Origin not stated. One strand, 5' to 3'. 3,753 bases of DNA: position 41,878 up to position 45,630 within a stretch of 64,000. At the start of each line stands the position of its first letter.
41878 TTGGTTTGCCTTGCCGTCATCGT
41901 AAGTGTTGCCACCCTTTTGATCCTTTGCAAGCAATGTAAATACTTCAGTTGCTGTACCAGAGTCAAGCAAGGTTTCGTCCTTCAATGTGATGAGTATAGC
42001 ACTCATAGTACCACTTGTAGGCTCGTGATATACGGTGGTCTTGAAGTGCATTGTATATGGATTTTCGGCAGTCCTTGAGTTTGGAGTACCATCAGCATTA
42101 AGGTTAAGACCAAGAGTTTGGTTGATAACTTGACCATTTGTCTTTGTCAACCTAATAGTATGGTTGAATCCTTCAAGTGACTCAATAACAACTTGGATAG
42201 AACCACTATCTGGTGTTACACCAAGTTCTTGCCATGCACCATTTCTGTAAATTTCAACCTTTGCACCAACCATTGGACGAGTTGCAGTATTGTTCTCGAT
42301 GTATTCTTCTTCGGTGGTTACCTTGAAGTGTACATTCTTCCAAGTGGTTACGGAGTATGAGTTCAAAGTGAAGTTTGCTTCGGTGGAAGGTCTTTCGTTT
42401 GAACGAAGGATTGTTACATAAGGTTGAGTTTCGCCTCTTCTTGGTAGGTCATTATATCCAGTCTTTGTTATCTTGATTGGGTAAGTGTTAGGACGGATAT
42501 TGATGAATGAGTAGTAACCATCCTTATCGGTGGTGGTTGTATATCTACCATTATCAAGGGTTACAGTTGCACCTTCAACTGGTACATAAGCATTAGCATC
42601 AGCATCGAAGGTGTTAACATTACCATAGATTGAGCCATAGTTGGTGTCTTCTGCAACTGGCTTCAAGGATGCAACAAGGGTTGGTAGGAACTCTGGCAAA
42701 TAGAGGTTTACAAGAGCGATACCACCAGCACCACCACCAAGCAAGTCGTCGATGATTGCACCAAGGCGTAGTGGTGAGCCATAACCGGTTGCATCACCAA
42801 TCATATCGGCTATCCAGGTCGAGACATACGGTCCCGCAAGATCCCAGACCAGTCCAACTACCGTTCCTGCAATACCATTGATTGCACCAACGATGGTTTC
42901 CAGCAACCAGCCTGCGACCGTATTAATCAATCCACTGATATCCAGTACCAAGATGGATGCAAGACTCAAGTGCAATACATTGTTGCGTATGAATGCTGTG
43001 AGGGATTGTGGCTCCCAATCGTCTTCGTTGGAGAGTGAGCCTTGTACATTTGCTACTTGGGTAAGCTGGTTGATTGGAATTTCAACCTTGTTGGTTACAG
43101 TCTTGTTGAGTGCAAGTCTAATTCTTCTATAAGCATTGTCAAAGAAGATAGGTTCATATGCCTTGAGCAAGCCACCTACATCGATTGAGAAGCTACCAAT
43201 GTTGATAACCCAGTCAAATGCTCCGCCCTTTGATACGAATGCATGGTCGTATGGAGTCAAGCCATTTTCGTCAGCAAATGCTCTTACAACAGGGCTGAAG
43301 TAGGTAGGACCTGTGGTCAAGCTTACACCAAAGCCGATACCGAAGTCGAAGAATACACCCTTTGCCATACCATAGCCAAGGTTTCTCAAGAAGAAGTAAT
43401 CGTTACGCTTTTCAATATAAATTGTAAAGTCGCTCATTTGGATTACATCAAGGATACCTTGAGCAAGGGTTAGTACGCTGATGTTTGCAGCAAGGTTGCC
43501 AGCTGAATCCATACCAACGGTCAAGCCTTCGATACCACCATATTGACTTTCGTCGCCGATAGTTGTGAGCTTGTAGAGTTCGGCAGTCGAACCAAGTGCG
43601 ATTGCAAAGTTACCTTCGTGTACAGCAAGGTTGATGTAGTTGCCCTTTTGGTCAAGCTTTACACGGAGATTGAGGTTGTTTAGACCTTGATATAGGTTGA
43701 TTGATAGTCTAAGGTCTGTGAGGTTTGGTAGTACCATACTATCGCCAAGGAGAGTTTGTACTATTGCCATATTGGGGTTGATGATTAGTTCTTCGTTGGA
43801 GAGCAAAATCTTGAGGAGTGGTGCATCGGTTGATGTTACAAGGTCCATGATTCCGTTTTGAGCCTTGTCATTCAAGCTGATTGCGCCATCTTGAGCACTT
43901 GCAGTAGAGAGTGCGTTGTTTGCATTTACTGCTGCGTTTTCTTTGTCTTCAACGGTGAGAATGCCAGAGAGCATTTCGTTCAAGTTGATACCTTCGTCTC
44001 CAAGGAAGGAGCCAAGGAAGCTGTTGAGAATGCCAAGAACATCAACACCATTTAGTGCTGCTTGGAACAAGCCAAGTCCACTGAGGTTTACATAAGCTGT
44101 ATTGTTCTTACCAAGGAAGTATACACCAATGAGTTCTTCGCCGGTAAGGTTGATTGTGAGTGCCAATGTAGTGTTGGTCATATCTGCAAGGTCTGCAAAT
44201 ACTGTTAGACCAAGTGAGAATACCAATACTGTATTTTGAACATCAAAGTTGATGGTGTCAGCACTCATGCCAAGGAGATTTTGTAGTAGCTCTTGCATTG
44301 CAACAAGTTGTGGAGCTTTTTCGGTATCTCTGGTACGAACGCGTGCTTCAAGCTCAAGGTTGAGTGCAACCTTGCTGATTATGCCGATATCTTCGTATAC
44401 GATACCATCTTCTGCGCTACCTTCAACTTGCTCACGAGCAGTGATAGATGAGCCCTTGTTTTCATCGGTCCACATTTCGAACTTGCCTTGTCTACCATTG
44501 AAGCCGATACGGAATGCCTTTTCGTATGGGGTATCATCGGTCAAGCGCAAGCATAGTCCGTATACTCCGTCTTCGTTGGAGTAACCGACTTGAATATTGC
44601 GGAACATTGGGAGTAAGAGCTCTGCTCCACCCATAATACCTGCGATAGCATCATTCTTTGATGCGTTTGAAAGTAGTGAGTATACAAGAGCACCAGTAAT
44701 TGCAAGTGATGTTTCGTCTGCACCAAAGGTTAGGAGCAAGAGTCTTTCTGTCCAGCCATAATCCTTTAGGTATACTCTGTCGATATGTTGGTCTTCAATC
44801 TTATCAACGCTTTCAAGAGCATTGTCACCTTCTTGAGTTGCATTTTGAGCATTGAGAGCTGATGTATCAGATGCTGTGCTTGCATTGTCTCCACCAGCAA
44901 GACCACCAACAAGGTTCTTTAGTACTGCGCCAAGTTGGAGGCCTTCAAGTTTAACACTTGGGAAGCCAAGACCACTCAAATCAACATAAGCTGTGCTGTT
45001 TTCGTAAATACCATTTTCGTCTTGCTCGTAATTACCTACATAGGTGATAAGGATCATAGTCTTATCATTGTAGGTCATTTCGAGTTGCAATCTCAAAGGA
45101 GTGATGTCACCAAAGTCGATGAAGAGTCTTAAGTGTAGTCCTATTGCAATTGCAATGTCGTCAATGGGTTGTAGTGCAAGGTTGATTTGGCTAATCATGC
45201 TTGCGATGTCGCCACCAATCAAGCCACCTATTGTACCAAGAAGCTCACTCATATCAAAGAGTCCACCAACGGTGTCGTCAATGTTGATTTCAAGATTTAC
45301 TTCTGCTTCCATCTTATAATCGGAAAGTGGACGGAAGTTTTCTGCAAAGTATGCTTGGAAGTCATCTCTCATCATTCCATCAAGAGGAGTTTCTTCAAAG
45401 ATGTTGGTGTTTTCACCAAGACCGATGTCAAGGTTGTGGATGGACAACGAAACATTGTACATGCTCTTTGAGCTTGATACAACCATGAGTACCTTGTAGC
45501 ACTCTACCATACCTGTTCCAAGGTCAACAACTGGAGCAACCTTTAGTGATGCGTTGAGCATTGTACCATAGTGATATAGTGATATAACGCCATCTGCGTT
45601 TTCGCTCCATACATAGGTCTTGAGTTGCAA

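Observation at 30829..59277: Single uninterrupted 28.4-kb ORF encoding a 9,482-aa predicted surface lipoprotein with no recognisable functional domain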

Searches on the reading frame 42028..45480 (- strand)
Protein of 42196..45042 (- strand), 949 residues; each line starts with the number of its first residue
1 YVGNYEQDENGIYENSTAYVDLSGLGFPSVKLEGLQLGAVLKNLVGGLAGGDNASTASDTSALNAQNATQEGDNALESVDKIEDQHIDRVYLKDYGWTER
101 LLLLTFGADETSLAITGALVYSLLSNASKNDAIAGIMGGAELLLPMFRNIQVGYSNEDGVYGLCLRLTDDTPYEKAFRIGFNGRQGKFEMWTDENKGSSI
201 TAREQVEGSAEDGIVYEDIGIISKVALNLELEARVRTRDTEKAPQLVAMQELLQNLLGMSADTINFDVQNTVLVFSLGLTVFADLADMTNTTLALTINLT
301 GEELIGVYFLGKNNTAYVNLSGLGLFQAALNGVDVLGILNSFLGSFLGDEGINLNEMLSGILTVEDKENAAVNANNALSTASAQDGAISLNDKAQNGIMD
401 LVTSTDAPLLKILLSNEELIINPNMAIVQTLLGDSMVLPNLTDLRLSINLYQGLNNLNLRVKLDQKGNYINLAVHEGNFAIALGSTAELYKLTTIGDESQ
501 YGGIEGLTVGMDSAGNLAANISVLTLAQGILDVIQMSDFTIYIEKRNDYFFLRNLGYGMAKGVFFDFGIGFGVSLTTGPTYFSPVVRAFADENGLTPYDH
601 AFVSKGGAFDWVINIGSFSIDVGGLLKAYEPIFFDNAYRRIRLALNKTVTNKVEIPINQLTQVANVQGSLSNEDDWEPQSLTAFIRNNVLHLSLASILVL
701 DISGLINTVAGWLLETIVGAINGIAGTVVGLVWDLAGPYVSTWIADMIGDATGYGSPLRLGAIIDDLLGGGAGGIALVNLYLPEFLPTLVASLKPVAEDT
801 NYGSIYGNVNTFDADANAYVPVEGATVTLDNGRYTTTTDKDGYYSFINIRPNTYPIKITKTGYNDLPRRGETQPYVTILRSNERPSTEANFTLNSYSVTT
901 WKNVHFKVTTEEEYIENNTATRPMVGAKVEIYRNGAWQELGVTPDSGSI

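Call 5: search_protein_families(library=pfam, proteins=[window:42196-45042:-], max_evalue=0.01)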
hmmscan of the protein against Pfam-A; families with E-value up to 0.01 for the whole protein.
window:42196-45042:- (949 aa): 4 families
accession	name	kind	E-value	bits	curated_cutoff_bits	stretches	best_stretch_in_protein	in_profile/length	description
PF13620.12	CarboxypepD_reg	-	1.3e-09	38.7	32.3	1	820-866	12-62/82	Carboxypeptidase regulatory-like domain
PF13715.12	CarbopepD_reg_2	-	2.6e-07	31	32.2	1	815-866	7-58/88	CarboxypepD_reg-like domain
PF17210.9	SdrD_B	-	4.8e-06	27.2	29.7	1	818-862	21-69/112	SdrD B-like domain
PF17802.7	SpaA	-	0.0072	16.9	23.1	0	813-860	7-60/91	Prealbumin-like fold domain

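Call 22: search_protein_families(library=ncbifam, proteins=[window:42196-45042:-], max_evalue=0.01)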
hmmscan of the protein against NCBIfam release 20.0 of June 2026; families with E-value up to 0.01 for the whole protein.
window:42196-45042:- (949 aa): 1 family
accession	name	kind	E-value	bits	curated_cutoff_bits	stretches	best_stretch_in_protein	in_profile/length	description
NF052345.1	S_layer_anammox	exception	3.6e-09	34.6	1400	1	800-901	1311-1399/1596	Kustd1514 family S-layer glycoprotein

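Call 66: search_solved_structures(query=A4, max_evalue=1)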
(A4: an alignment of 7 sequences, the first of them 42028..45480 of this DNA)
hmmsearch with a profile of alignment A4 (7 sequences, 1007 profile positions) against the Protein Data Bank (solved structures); distinct sequences matched with E-value up to 1: 12.
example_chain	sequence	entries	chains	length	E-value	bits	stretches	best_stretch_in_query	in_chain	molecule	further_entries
9c7v_B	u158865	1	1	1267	1.6e-08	36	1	843-900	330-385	BOS complex subunit NOMO2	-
4wi0_B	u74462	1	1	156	8.7e-06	27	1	848-922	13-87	Cellulosomal scaffoldin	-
4u3s_B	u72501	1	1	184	1.2e-05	26.6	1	848-921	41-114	Cellulosomal scaffoldin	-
1uwy_A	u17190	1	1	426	0.0008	20.5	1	844-924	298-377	CARBOXYPEPTIDASE M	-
9hfj_A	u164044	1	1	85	0.0014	19.6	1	843-915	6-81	SusC homolog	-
5aq0_A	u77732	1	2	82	0.0047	17.9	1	846-924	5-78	CARBOXYPEPTIDASE D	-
3mn8_A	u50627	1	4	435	0.0053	17.8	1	844-926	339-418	LP15968p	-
9c7u_B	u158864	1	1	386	0.05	14.5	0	843-925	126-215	BOS complex subunit NOMO2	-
1h8l_A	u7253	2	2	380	0.053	14.4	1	844-909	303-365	CARBOXYPEPTIDASE GP180 RESIDUES 503-882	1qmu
9e7m_Ta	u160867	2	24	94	0.088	13.7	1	844-912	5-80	Tail fiber protein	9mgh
9j6z_A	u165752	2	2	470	0.091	13.7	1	845-925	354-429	Carboxypeptidase D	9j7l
6ytc_A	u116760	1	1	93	0.12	13.3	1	846-915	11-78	TonB-dependent receptor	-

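Call 80: predict_structure(alignment_id=A4)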
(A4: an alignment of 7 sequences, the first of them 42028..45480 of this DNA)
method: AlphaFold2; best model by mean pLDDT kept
length: 1151 residues; sequences in the alignment: 7
mean_pLDDT: 45.0   pTM: 0.26
mean pLDDT of the five models: 45.0, 45.0, 43.9, 38.0, 37.1
residues with pLDDT >= 90: 0; 70-90: 117; 50-70: 239; < 50: 795
segments of 3 or more residues with pLDDT < 50: 1-55, 59-98, 103-116, 122-129, 151-160, 168-261, 265-293, 314-322, 329-366, 375-392, 394-396, 398-407, 409-423, 445-447, 466-472, 484-493, 500-553, 558-565, 579-612, 616-627, 643-657, 660-685, 692-875, 877-879, 886-947, 1028-1030, 1127-1131
pLDDT, mean of each block of 10 residues (from residue 1): 33 39 39 40 39 46 42 40 39 48 43 48 46 51 53 45 47 39 40 28 27 27 27 30 28 36 45 36 33 50 53 46 51 30 29 31 45 48 40 48 43 39 61 68 53 66 52 49 48 51 35 30 26 28 30 48 47 53 36 29 40 45 44 61 47 45 39 34 45 35 25 28 28 40 29 25 23 23 39 40 34 31 34 28 34 43 45 47 49 45 39 33 24 29 44 75 72 73 68 64 77 66 61 72 59 78 61 79 79 78 68 69 57 57 75 56
secondary structure, 60 per line:
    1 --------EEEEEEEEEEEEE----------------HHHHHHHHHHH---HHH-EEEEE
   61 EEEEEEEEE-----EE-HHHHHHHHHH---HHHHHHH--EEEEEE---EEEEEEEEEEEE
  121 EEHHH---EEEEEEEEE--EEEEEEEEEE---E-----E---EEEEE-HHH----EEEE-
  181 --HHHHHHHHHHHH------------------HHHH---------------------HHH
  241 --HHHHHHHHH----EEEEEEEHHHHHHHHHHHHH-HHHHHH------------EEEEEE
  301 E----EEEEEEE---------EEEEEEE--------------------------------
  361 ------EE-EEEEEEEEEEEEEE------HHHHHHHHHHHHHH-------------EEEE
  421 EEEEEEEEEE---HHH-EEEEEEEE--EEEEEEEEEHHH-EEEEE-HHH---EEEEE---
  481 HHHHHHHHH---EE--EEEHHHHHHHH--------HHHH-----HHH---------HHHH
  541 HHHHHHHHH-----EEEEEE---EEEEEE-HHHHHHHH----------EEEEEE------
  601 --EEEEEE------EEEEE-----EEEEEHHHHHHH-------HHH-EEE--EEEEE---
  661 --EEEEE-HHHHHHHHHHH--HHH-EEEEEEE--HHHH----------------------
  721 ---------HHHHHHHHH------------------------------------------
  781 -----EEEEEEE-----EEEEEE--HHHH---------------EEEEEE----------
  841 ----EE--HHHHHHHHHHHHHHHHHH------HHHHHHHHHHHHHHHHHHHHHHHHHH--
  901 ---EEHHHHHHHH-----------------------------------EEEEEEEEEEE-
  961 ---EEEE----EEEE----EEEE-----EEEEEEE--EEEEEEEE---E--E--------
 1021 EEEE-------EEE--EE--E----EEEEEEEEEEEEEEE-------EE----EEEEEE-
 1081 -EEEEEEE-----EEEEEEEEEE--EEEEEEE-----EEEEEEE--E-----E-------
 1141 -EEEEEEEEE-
elements in order (helices of 4 or more, strands of 3 or more residues): E9-21 H38-48 E56-69 H78-87 H91-97 E100-105 E109-122 E129-137 E140-149 E163-167 E176-179 H183-194 H213-216 H243-251 E256-262 H263-275 H277-282 E295-301 E306-312 E322-328 E370-383 H390-403 E417-430 E438-445 E448-456 E461-465 E473-477 H481-489 E497-499 H500-507 H516-519 H537-549 E555-560 E564-569 H571-578 E589-594 E603-608 E615-619 E625-629 H630-636 E648-650 E653-657 E663-667 H669-679 E686-692 H695-698 H730-738 E786-792 E798-803 H806-809 E825-830 H849-866 H873-898 H906-913 E949-959 E964-967 E972-975 E980-983 E989-995 E998-1005 E1021-1024 E1032-1034 E1046-1060 E1074-1079 E1082-1088 E1094-1103 E1106-1112 E1118-1124 E1142-1150

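Call 84: fold_search(model_id=the predicted structure, library=pdb)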
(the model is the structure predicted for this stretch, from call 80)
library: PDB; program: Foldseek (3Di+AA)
matches with E <= 10: 619; with E <= 0.001: 26
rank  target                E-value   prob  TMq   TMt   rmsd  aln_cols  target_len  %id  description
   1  6fwv_B                4.8e-08  1.00  0.08  0.15  11.6       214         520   14  The Bacillus anthracis TIE protein (released 2018-08-08)
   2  6fwv_A                6.9e-08  1.00  0.08  0.15  10.8       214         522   14  The Bacillus anthracis TIE protein (released 2018-08-08)
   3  4oq1                  6.2e-07  1.00  0.10  0.26   9.4       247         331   13  Structure of the Streptococcal ancillary pilin (released 2014-04-23)
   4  10ps                  8.6e-07  1.00  0.07  0.13  13.5       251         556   16  Crystal structure of SdrD A2-A3-B1-B2 domains from Staphylococcus aureus JH1 (released 2026-02-11)
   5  3mn8_B                1.3e-05  1.00  0.07  0.19   3.0        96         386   20  Structure of Drosophila melanogaster carboxypeptidase D isoform 1B short (released 2010-07-28)
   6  2nsm                  1.3e-05  1.00  0.07  0.19   2.9        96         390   22  Crystal structure of the human carboxypeptidase N (Kininase I) catalytic domain (released 2007-04-24)
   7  1qmu_A                1.7e-05  1.00  0.07  0.19   3.0        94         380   22  Duck carboxypeptidase D domain II (released 2000-10-13)
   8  6jk7                  2.8e-05  1.00  0.06  0.19  15.8       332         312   10  Crystal structure of SpaE basal pilin from Lactobacillus rhamnosus GG - Trigonal form (released 2019-06-26)
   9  3mn8_A                4.3e-05  1.00  0.07  0.20   3.0        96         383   20  Structure of Drosophila melanogaster carboxypeptidase D isoform 1B short (released 2010-07-28)
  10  3mn8_D                4.6e-05  1.00  0.07  0.19   3.0        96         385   20  Structure of Drosophila melanogaster carboxypeptidase D isoform 1B short (released 2010-07-28)
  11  3mn8_C                5.1e-05  1.00  0.07  0.19   3.0        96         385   20  Structure of Drosophila melanogaster carboxypeptidase D isoform 1B short (released 2010-07-28)
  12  3kpt_B                5.4e-05  1.00  0.07  0.21  27.7       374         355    9  Crystal structure of BcpA, the major pilin subunit of Bacillus cereus (released 2009-11-24)
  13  4fxt_F                6.3e-05  1.00  0.07  0.33  16.7       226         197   13  Crystal structure of a DUF3823 family protein (BACOVA_02663) from Bacteroides ovatus ATCC 8483 at 2.77 A resolution (released 2012-07-25)
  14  6jch                  6.6e-05  1.00  0.07  0.21  15.8       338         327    9  Crystal structure of SpaE basal pilin from Lactobacillus rhamnosus GG - Orthorhombic form (released 2019-06-26)
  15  3rkp_B                9.7e-05  1.00  0.07  0.21  27.0       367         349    9  Crystal structure of BcpA*(D312A), the major pilin subunit of Bacillus cereus (released 2012-05-30)
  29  4wi0_B                1.3e-03  1.00  0.06  0.42   3.6       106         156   16  Crystal structure of Coh3ScaB-XDoc_M2ScaA complex: A C-terminal interface mutant of type II Cohesin-X-Dockerin complex (released 2015-10-07)
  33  5k39_B                1.7e-03  1.00  0.07  0.43   3.5       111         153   17  THE TYPE II COHESIN DOCKERIN COMPLEX FROM CLOSTRIDIUM THERMOCELLUM (released 2017-03-29)
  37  4fl4_C                3.3e-03  1.00  0.07  0.22   7.8       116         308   16  Scaffoldin conformation and dynamics revealed by a ternary complex from the Clostridium thermocellum cellulosome (released 2012-06-27)
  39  4u3s_B                3.7e-03  1.00  0.06  0.42   3.5       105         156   16  Crystal structure of Coh3ScaB-XDoc_M1ScaA complex: A N-terminal interface mutant of type II Cohesin-X-Dockerin complex (released 2015-07-29)
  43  4fl4_L                4.6e-03  1.00  0.07  0.23   7.1       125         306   18  Scaffoldin conformation and dynamics revealed by a ternary complex from the Clostridium thermocellum cellulosome (released 2012-06-27)
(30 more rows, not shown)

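Call 106: search_protein_families(library=phrogs, proteins=[window:42196-45042:-], max_evalue=0.01)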
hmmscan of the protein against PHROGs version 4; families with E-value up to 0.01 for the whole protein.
window:42196-45042:- (949 aa): 0 families

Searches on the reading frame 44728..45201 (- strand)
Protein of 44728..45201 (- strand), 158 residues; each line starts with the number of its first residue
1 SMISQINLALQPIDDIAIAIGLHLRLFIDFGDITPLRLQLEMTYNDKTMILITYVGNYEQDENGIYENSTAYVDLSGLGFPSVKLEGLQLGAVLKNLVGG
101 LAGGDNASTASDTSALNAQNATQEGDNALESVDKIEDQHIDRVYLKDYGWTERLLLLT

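Call 89: search_solved_structures(query=A5, max_evalue=10)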
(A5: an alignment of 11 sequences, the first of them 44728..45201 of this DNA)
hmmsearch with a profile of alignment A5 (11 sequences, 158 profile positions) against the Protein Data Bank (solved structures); distinct sequences matched with E-value up to 10: 0.
